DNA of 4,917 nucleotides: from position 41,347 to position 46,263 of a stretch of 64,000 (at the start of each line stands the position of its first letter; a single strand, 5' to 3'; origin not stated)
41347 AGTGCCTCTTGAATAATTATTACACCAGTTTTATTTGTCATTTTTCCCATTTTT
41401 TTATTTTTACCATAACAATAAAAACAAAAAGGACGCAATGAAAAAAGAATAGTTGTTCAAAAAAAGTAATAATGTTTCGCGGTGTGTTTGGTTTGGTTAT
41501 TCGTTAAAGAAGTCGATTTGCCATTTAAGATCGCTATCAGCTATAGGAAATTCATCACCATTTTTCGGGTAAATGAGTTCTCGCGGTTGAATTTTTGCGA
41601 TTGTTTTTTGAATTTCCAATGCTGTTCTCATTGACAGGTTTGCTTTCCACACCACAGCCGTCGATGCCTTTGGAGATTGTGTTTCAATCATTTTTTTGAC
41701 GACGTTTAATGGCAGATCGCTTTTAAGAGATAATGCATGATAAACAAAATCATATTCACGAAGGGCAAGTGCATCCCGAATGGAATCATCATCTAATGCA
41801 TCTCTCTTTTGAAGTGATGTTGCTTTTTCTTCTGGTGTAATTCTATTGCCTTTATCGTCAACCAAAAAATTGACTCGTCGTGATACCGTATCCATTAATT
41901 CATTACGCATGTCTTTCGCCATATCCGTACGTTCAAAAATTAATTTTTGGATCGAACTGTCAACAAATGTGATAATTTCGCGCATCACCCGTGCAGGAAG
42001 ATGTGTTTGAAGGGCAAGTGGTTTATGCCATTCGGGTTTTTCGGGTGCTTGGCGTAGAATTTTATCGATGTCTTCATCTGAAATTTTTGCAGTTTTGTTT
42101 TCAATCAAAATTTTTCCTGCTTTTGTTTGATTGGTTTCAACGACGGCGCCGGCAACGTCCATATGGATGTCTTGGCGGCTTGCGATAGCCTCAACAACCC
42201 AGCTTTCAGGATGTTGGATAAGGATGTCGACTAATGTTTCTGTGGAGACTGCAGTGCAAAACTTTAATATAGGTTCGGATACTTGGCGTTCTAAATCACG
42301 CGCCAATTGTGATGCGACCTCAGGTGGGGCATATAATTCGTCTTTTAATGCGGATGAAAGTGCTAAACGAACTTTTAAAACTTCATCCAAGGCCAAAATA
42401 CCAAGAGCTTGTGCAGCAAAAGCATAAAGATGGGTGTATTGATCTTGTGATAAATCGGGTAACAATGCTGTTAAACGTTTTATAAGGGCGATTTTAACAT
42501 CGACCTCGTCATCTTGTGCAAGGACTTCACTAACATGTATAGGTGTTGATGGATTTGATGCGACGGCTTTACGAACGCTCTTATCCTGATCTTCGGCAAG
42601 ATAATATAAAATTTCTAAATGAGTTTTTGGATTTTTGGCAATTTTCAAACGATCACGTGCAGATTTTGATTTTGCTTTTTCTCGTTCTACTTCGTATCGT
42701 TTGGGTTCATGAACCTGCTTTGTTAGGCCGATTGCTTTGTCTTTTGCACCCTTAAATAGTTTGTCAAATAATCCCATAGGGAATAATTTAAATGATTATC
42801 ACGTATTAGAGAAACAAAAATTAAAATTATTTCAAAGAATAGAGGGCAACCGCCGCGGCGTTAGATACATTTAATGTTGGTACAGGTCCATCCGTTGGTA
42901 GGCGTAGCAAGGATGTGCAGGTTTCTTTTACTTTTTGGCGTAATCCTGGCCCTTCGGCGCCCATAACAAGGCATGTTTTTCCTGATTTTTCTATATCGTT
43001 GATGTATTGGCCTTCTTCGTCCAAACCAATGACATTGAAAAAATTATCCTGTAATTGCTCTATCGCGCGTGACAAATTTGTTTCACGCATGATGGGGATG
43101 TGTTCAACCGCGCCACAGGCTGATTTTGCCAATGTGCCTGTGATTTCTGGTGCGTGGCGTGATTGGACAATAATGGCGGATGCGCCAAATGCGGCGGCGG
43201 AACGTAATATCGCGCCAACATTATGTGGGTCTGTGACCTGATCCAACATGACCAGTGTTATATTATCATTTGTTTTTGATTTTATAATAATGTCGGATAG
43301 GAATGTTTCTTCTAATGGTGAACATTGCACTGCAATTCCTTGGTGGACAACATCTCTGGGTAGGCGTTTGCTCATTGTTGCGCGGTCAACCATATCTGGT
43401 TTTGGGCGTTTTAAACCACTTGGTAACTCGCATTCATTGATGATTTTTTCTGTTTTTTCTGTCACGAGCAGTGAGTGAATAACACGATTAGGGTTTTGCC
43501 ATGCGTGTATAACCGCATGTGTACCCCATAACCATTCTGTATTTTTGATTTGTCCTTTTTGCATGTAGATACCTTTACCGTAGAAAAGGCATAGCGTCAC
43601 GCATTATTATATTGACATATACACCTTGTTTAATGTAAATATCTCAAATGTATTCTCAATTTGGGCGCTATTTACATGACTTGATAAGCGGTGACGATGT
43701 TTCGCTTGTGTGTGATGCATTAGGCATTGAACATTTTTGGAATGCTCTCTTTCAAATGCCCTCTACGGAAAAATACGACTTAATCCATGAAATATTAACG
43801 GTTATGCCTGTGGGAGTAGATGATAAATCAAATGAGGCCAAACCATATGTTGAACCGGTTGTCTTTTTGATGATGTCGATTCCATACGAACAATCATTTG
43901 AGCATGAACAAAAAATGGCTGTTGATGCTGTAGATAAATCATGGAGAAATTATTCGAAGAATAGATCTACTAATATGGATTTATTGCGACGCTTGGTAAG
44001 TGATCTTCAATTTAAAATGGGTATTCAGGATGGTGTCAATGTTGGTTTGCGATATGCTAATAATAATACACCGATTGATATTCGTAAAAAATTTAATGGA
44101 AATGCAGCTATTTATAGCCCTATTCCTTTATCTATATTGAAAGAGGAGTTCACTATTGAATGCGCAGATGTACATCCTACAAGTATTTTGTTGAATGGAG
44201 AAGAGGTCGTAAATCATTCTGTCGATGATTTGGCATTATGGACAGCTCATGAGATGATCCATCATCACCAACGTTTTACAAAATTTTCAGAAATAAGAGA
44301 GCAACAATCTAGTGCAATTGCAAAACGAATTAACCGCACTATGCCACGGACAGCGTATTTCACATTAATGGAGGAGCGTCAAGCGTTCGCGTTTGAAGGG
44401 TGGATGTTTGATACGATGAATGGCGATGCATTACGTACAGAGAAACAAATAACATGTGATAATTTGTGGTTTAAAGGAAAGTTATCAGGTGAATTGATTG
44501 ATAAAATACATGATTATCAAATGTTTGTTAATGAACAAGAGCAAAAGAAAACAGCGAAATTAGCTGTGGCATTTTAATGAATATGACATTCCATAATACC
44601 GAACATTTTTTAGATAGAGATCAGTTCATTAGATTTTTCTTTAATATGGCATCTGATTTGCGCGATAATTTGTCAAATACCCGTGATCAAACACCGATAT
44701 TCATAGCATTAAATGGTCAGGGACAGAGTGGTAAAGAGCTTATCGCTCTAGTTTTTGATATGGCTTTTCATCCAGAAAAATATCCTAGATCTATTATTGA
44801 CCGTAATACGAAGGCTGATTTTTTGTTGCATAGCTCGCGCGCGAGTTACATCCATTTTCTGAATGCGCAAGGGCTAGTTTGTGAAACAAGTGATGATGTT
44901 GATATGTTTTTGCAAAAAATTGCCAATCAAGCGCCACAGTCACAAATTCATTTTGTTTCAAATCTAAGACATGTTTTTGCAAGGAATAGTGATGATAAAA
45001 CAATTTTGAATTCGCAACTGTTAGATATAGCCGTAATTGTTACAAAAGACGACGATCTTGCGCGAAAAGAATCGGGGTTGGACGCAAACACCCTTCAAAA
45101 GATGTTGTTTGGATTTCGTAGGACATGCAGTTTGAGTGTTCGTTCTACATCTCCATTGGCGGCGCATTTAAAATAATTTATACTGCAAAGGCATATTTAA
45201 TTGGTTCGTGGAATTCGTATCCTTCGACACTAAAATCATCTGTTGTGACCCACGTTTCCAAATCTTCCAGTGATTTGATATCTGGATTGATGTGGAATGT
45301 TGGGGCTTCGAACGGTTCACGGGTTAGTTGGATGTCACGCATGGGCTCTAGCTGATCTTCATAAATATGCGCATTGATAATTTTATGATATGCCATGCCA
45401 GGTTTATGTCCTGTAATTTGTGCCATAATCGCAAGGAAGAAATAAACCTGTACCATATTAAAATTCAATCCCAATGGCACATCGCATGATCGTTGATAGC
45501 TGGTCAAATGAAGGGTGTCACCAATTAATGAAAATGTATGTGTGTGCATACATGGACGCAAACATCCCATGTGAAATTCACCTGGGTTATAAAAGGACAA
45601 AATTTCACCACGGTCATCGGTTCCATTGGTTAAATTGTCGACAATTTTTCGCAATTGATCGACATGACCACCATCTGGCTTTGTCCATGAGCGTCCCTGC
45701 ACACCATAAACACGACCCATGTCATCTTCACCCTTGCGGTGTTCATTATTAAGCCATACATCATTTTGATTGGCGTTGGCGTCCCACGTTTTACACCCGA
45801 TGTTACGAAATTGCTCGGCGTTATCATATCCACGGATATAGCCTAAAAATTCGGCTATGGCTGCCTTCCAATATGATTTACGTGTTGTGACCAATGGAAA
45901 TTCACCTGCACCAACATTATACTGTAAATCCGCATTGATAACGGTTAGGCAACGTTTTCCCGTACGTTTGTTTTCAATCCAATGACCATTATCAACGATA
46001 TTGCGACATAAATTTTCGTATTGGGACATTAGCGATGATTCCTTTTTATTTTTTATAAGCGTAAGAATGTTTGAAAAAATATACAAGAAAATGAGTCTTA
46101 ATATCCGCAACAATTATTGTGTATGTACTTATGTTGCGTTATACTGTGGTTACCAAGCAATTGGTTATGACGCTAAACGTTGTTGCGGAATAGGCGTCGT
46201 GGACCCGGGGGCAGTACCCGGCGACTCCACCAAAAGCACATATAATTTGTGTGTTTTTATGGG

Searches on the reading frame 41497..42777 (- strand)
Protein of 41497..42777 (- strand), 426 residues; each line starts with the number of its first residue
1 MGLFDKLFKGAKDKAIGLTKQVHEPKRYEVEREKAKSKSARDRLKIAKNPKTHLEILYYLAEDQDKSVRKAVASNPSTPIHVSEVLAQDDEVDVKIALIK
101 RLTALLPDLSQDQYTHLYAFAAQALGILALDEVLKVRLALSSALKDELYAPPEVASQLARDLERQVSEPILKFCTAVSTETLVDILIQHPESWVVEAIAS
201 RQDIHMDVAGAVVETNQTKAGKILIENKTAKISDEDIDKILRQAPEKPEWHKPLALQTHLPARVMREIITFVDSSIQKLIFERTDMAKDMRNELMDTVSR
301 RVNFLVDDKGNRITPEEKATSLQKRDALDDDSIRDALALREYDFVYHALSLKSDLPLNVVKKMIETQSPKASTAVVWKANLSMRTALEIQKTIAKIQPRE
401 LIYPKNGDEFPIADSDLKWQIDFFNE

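Call 58: search_protein_families(library=pfam, proteins=[window:41497-42777:-], max_evalue=0.001)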
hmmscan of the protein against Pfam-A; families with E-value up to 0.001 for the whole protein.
window:41497-42777:- (426 aa): 3 families
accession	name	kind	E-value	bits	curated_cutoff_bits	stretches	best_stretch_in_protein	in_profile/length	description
PF10098.14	DUF2336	-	8.6e-38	130.7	34.6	1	166-397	1-230/262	Uncharacterised protein conserved in bacteria (DUF2336)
PF25591.1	LRV_2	-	0.00011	22.6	27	0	45-100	5-59/61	Leucine Rich Repeat Variant domain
PF01816.23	LRV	-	0.00037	21.1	21.6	0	68-90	3-25/26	Leucine rich repeat variant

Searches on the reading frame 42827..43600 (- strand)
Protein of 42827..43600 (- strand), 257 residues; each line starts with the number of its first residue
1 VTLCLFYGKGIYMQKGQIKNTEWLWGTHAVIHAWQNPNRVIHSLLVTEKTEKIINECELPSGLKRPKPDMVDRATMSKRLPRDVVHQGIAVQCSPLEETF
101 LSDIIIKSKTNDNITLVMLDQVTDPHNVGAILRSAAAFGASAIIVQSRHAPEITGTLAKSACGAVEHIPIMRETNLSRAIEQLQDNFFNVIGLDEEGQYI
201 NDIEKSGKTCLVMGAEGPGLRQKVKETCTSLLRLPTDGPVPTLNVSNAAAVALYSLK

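Call 58: search_protein_families(library=pfam, proteins=[window:42827-43600:-], max_evalue=0.001)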
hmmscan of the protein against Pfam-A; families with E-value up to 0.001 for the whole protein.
window:42827-43600:- (257 aa): 2 families
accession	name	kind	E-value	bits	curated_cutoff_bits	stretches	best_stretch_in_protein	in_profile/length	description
PF00588.24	SpoU_methylase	-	5.5e-38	130.7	29.7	1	116-254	3-142/142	SpoU rRNA Methylase family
PF08032.17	SpoU_sub_bind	-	3.3e-08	34.2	22.8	1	23-98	1-75/76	RNA 2'-O ribose methyltransferase substrate binding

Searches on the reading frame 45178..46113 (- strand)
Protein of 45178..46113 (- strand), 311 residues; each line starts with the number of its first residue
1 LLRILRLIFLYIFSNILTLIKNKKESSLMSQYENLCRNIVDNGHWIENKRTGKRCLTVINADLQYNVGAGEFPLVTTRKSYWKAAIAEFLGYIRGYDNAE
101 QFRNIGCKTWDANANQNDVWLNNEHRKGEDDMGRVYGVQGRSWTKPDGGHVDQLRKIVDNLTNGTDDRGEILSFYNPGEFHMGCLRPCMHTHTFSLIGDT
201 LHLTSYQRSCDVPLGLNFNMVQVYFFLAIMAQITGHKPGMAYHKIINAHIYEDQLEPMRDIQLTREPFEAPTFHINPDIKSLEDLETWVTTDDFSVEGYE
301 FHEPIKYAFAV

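Call 58: search_protein_families(library=pfam, proteins=[window:45178-46113:-], max_evalue=0.001)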
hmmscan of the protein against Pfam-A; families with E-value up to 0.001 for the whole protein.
window:45178-46113:- (311 aa): 1 family
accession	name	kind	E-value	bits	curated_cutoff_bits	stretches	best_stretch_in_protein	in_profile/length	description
PF00303.24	Thymidylat_synt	-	4.6e-77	259.2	24.3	1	31-311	2-266/266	Thymidylate synthase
